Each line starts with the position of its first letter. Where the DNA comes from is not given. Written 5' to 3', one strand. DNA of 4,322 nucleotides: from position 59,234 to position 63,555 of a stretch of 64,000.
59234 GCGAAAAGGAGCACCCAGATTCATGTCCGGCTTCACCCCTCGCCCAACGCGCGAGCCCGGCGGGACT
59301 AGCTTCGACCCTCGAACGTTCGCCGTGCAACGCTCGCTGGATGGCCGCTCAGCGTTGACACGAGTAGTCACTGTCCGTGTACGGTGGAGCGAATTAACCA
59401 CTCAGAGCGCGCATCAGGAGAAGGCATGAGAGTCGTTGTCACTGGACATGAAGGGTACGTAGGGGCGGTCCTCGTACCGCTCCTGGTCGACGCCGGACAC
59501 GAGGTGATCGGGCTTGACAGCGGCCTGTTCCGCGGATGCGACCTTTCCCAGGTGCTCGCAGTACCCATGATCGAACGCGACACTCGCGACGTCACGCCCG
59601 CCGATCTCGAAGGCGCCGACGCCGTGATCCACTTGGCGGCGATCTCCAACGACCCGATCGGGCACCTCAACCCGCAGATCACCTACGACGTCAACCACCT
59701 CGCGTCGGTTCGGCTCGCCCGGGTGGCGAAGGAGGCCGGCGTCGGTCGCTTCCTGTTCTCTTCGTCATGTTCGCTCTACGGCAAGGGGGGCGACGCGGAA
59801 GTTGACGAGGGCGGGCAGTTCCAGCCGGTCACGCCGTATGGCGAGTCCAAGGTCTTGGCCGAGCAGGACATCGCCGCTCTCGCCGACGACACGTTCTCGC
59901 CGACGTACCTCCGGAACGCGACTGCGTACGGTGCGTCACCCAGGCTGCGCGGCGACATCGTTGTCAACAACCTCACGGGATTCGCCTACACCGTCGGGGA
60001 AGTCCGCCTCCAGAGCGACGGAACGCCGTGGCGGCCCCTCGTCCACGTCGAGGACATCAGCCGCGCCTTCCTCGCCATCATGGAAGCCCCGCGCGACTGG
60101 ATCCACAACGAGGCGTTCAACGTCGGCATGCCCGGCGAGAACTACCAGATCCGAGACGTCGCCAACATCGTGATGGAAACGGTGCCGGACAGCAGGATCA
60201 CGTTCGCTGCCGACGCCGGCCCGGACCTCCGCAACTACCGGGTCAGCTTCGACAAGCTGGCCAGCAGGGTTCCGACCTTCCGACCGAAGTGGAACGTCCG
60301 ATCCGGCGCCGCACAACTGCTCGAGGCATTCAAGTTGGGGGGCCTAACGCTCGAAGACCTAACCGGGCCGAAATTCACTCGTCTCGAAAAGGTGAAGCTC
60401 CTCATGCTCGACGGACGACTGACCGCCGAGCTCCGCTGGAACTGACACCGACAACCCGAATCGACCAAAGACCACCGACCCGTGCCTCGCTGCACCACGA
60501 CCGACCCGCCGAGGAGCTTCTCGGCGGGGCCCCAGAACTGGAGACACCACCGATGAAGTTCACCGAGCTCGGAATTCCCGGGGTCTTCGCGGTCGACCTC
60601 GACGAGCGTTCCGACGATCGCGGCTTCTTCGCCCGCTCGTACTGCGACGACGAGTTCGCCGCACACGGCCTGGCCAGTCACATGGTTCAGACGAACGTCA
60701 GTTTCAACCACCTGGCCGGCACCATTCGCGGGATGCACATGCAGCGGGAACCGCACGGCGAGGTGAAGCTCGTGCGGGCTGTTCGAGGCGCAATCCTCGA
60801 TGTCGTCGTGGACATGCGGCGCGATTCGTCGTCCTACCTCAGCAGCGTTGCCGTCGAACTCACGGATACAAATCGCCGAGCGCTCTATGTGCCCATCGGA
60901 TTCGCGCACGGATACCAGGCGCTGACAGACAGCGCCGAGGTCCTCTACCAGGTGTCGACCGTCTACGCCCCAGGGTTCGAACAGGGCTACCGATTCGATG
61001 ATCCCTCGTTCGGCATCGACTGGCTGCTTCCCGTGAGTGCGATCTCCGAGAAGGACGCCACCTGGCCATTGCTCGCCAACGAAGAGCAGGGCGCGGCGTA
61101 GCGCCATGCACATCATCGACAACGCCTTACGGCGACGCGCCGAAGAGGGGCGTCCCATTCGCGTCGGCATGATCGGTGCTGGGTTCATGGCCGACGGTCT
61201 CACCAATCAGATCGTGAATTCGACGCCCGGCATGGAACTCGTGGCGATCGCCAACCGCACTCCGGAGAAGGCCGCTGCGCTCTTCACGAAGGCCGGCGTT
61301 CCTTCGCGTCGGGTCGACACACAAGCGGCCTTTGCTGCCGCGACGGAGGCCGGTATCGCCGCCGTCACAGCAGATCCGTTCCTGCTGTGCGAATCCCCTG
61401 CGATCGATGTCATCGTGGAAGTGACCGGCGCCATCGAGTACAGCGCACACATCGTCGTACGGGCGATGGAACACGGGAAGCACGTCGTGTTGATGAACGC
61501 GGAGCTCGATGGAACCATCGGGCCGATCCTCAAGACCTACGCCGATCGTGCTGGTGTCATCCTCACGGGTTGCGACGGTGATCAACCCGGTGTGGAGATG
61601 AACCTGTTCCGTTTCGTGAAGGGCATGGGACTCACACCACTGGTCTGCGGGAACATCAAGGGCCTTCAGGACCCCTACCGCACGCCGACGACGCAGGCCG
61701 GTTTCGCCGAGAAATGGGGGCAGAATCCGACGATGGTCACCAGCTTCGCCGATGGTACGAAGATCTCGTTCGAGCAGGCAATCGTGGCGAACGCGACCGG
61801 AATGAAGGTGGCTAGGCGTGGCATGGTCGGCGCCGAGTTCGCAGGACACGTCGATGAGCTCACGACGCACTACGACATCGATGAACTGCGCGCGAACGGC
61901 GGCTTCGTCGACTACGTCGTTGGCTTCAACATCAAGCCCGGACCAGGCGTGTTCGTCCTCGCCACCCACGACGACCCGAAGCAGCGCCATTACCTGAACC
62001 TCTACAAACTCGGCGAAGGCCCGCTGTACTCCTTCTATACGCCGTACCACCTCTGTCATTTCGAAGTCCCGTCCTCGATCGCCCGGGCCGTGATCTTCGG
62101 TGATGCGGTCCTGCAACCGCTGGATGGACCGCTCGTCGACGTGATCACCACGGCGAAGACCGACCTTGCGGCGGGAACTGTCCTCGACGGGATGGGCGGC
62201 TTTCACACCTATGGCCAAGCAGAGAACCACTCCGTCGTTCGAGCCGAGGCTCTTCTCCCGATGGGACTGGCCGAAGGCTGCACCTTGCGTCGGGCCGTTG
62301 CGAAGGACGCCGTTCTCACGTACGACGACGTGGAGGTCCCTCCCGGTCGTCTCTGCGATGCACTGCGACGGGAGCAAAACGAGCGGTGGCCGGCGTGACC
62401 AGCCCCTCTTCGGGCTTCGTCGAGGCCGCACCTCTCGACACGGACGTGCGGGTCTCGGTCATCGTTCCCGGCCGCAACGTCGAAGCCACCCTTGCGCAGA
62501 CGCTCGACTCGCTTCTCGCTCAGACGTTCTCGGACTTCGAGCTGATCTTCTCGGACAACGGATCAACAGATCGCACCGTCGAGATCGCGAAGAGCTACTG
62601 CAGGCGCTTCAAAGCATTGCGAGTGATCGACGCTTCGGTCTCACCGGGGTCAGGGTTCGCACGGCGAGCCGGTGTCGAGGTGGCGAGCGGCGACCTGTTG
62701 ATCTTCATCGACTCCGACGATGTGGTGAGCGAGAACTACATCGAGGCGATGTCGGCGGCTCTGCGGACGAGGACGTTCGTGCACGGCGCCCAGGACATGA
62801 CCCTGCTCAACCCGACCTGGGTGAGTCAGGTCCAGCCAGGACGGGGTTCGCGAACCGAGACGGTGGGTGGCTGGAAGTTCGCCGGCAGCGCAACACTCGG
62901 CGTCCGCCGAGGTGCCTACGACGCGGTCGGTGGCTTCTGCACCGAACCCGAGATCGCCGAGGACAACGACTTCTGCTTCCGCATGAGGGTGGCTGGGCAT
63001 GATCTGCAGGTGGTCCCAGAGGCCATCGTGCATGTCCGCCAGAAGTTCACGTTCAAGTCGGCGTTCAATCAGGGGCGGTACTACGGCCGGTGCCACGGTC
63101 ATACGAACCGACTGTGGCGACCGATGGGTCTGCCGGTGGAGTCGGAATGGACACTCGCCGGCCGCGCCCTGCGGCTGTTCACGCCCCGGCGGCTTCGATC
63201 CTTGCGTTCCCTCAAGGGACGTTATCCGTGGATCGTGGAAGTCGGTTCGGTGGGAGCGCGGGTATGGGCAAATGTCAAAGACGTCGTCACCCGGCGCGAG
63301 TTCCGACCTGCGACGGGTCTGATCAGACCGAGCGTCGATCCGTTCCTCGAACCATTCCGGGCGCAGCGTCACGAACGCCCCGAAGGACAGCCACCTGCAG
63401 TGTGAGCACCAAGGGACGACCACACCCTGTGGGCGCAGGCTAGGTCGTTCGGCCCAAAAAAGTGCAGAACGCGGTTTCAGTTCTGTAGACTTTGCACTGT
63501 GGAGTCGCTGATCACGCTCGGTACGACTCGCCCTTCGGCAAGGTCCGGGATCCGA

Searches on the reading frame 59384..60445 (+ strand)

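Call 71: search_protein_families(library=pfam, proteins=[window:59384-60445:+], max_evalue=0.001)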
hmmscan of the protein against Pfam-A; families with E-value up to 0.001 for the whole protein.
window:59384-60445:+ (353 aa): 6 families
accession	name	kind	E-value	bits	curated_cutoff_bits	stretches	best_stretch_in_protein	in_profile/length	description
PF01370.27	Epimerase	-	1.2e-44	152.9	20.9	1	17-248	1-240/240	NAD dependent epimerase/dehydratase family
PF16363.11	GDP_Man_Dehyd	-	6.6e-21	75.5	27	1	19-266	2-265/332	GDP-mannose 4,6 dehydratase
PF04321.23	RmlD_sub_bind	-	1.1e-10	41.5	27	1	15-234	1-198/287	RmlD substrate binding domain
PF01073.25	3Beta_HSD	-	8.1e-10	38.6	22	1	18-182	1-182/280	3-beta hydroxysteroid dehydrogenase/isomerase family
PF05368.20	NmrA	-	3.1e-06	27.5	27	1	16-263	4-230/298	NmrA-like family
PF13460.12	NAD_binding_10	-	0.00029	21.2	27.2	1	23-162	3-130/184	NAD(P)H-binding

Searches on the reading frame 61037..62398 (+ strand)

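Call 71: search_protein_families(library=pfam, proteins=[window:61037-62398:+], max_evalue=0.001)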
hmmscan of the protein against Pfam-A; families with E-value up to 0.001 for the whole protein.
window:61037-62398:+ (453 aa): 6 families
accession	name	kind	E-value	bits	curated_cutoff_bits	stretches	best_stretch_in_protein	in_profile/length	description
PF21135.2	DRL_cat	-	1.4e-53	181.8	27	1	181-344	1-164/164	Oxidoreductase DRL, catalytic domain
PF03447.22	NAD_binding_3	-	6.6e-10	40.2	24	1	47-156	1-91/116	Homoserine dehydrogenase, NAD binding domain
PF01408.29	GFO_IDH_MocA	-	1.2e-07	32.8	24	1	41-151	1-90/120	Oxidoreductase family, NAD-binding Rossmann fold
PF03807.23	F420_oxidored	-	1.1e-05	26.4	21.6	1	42-100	1-58/94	NADP oxidoreductase coenzyme F420-dependent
PF01488.26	Shikimate_DH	-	1.2e-05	25.8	24.3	1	41-94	13-67/138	Shikimate / quinate 5-dehydrogenase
PF08666.17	SAF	-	0.00066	20.6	21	0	372-433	5-63/63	SAF domain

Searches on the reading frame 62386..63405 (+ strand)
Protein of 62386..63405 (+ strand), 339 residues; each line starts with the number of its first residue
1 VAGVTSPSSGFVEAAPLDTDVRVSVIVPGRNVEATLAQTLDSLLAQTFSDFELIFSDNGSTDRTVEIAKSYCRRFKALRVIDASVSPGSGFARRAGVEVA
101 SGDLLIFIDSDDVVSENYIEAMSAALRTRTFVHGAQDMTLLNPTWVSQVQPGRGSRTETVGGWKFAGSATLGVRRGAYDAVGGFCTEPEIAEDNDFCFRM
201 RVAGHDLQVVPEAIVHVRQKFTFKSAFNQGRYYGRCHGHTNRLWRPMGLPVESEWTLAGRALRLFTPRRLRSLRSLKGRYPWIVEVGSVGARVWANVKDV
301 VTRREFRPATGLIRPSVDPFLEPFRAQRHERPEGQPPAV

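Call 71: search_protein_families(library=pfam, proteins=[window:62386-63405:+], max_evalue=0.001)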
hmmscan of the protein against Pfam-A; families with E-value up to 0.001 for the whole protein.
window:62386-63405:+ (339 aa): 5 families
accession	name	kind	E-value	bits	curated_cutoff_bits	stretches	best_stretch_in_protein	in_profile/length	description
PF00535.33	Glycos_transf_2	-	3.9e-27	95.7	23.3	1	24-135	1-114/168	Glycosyl transferase family 2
PF13641.12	Glyco_tranf_2_3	-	6.5e-21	75.8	27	1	22-229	2-223/230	Glycosyltransferase like family 2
PF10111.15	Glyco_tranf_2_2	-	2.3e-10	40.9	27.3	1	24-125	1-105/276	Glycosyltransferase like family 2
PF13632.12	Glyco_trans_2_3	-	1.6e-08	35.1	27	1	106-236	3-143/198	Glycosyl transferase family group 2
PF13506.12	Glyco_transf_21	-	1.5e-05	24.9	21.7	1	96-225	25-164/174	Glycosyl transferase family 21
